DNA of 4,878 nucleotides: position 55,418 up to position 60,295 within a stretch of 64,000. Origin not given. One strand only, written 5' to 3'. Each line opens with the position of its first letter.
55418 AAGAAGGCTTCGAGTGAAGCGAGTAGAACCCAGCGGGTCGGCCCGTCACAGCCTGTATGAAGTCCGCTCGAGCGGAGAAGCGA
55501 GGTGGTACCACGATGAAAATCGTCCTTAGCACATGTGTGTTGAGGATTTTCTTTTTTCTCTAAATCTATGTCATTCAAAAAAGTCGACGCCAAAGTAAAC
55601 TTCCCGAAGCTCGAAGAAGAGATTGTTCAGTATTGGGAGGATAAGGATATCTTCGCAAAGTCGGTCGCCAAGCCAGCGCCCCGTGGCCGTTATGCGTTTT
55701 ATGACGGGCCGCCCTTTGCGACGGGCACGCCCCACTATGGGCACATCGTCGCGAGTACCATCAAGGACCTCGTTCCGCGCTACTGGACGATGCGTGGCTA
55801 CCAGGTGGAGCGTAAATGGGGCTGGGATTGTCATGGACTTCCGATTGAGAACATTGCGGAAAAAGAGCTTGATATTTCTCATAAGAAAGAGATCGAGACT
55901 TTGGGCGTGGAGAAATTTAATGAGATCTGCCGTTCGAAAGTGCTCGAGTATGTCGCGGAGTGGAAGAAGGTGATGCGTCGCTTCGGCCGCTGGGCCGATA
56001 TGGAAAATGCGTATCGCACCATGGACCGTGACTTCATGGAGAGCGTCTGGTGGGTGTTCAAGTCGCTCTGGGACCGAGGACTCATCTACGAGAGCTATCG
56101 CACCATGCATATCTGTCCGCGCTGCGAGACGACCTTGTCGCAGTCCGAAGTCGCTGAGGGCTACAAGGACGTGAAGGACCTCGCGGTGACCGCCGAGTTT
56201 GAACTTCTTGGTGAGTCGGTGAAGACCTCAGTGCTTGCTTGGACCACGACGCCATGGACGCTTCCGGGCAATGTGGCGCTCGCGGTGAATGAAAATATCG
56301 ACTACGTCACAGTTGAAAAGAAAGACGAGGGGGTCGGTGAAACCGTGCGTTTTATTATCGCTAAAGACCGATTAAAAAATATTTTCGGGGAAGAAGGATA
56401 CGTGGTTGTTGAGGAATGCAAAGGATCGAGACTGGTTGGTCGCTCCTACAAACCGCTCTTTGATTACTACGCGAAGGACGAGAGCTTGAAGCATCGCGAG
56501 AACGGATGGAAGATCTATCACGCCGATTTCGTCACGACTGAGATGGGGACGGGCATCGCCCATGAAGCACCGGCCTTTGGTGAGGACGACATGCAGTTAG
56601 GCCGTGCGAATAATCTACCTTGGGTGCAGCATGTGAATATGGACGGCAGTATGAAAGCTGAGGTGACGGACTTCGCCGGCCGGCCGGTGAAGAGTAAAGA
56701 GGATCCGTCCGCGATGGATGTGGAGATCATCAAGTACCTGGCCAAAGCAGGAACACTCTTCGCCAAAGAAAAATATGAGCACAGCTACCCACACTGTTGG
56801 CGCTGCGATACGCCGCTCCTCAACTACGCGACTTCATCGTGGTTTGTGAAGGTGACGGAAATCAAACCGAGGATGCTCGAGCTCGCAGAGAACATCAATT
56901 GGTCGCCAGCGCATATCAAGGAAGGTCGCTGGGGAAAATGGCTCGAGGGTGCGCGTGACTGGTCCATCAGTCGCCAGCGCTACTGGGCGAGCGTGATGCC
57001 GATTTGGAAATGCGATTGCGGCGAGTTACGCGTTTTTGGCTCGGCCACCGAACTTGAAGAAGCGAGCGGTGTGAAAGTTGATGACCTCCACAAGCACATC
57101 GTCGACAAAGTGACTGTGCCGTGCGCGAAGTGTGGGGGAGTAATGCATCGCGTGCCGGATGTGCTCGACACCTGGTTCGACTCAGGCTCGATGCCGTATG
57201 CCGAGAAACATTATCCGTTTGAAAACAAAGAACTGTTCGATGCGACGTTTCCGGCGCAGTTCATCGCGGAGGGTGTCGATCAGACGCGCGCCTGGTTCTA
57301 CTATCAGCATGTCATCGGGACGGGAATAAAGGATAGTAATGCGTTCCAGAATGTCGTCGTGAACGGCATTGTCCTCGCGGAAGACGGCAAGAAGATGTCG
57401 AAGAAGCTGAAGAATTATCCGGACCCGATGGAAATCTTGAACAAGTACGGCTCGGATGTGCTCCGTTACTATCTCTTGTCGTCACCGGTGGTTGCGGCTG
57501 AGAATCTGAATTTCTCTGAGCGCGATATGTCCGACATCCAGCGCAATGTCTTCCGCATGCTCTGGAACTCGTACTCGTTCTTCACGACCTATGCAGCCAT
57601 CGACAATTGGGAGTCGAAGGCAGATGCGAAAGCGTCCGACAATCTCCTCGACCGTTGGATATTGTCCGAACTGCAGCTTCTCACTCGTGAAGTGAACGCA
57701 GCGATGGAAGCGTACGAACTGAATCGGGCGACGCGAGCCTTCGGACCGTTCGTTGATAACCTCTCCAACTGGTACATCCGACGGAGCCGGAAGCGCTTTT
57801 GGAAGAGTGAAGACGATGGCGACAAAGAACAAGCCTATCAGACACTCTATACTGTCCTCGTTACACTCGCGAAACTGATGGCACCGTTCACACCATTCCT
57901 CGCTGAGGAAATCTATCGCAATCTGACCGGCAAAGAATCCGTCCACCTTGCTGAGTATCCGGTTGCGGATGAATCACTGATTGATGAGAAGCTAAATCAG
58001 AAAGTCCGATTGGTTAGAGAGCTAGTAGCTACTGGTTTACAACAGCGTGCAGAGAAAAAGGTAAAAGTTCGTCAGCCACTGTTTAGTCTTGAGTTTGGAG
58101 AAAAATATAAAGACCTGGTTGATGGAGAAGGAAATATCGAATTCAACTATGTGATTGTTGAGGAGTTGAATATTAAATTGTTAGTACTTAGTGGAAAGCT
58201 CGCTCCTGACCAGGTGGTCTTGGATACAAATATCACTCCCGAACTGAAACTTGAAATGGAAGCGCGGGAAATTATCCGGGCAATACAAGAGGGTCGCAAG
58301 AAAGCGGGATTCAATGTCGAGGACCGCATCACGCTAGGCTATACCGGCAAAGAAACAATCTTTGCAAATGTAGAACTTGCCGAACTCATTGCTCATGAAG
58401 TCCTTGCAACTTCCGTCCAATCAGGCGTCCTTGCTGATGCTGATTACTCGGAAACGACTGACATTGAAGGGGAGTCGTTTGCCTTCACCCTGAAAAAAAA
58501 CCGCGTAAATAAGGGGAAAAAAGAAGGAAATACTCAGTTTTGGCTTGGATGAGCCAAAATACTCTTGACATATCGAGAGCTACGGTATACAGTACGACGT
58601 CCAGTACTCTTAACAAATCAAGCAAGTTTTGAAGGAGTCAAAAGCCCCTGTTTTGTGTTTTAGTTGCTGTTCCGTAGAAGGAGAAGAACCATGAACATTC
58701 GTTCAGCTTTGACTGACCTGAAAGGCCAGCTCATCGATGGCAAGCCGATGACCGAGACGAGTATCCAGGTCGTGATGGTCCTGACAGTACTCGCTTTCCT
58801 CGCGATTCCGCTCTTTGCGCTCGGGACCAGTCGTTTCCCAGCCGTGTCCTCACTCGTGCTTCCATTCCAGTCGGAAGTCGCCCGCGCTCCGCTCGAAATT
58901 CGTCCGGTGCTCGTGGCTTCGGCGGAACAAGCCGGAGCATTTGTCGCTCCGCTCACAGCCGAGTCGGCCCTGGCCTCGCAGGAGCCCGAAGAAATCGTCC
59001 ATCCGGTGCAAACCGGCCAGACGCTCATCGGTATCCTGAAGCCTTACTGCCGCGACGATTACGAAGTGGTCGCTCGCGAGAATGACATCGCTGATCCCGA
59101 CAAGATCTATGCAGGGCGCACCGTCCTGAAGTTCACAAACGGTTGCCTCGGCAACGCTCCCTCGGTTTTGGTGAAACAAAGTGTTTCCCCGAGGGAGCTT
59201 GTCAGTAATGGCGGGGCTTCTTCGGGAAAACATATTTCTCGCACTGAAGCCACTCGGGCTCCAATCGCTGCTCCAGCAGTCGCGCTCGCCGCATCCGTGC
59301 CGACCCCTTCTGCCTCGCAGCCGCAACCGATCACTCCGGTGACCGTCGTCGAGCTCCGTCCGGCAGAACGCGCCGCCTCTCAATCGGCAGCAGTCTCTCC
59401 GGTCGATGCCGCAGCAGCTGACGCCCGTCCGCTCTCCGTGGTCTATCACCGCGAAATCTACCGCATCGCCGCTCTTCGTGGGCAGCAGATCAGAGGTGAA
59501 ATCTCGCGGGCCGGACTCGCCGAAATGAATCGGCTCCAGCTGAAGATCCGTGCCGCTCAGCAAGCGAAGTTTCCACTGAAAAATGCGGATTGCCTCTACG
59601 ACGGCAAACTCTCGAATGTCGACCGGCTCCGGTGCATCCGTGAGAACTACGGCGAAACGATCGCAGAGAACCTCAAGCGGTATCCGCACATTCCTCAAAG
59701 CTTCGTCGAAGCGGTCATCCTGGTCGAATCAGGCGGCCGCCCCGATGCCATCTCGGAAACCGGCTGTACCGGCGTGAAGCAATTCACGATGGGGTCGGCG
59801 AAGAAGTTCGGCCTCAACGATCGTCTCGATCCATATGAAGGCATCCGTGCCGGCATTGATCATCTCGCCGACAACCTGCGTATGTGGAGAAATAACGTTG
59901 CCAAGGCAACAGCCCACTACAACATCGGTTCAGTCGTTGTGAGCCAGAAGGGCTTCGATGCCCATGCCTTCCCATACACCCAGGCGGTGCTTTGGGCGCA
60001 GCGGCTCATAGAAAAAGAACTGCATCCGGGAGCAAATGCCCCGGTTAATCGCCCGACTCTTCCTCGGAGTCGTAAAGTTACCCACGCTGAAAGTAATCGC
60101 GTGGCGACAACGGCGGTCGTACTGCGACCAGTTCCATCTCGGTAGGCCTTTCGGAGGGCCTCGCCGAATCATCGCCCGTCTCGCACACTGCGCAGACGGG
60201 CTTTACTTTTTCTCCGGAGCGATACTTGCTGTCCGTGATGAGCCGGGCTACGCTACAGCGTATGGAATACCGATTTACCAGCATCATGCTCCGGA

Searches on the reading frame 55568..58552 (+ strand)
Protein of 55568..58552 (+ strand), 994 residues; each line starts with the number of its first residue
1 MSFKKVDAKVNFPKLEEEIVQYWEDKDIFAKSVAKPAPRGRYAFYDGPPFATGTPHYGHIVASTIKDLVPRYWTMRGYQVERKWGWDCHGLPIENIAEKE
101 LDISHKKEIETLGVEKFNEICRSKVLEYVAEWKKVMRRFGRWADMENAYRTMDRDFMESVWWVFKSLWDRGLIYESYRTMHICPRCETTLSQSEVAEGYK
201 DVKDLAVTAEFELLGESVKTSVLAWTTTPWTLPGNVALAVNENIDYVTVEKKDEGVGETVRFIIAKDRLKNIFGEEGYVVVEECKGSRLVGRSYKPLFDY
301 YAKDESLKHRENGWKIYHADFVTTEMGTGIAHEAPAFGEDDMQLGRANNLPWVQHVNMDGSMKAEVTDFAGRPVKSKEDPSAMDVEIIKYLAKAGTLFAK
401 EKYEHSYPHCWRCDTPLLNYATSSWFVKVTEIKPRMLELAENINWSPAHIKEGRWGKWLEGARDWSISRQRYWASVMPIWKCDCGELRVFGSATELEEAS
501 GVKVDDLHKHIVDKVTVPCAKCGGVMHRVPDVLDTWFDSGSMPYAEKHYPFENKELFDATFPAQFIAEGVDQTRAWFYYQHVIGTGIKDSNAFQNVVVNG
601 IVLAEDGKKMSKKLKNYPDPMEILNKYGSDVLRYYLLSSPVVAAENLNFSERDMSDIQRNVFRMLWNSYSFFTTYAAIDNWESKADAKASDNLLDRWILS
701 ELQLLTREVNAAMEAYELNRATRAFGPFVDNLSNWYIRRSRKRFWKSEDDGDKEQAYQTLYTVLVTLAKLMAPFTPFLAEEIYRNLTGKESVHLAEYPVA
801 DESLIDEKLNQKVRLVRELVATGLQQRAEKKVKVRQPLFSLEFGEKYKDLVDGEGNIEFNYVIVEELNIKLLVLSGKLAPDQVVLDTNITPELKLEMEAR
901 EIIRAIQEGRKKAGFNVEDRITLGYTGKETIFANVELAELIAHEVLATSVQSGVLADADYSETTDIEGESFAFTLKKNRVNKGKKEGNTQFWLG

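Call 53: search_protein_families(library=pfam, proteins=[window:55568-58552:+], max_evalue=0.00001)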
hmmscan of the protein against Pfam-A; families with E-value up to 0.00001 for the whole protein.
window:55568-58552:+ (994 aa): 5 families
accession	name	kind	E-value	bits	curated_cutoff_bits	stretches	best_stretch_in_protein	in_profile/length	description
PF00133.28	tRNA-synt_1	-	6.4e-131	437.3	22.7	1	19-647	2-413/414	tRNA synthetases class I (I, L, M and V)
PF08264.19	Anticodon_1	-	1.6e-36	125.9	25.1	1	695-838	1-144/148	Anticodon-binding domain of tRNA ligase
PF09334.17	tRNA-synt_1g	-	2e-18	66.8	20.1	2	49-195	8-135/391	tRNA synthetases class I (M)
PF19302.4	DUF5915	-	2.7e-17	63.4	27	1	882-977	101-194/195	Domain of unknown function (DUF5915)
PF01406.26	tRNA-synt_1e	-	9.7e-06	25.6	27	0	591-657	236-299/301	tRNA synthetases class I (C) catalytic domain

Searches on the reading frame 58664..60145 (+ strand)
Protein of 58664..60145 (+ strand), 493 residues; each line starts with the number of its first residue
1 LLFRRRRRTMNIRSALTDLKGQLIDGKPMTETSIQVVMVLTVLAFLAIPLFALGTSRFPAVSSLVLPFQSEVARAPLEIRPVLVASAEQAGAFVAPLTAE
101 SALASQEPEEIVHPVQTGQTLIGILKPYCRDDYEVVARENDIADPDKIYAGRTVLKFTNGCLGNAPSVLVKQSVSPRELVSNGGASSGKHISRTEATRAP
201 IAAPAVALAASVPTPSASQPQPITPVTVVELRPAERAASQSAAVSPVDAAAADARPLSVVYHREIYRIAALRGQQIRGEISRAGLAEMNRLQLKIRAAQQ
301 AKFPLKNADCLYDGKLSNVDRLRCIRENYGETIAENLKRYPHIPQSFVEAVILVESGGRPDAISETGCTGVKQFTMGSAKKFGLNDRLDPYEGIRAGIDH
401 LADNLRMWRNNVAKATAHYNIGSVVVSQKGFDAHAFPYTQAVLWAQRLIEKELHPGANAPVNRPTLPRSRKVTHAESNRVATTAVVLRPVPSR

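Call 53: search_protein_families(library=pfam, proteins=[window:58664-60145:+], max_evalue=0.00001)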
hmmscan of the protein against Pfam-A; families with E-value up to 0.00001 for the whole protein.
window:58664-60145:+ (493 aa): 1 family
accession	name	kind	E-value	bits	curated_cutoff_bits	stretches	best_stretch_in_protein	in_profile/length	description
PF01464.25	SLT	-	5.7e-14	52.1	21.3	1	340-429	9-104/117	Transglycosylase SLT domain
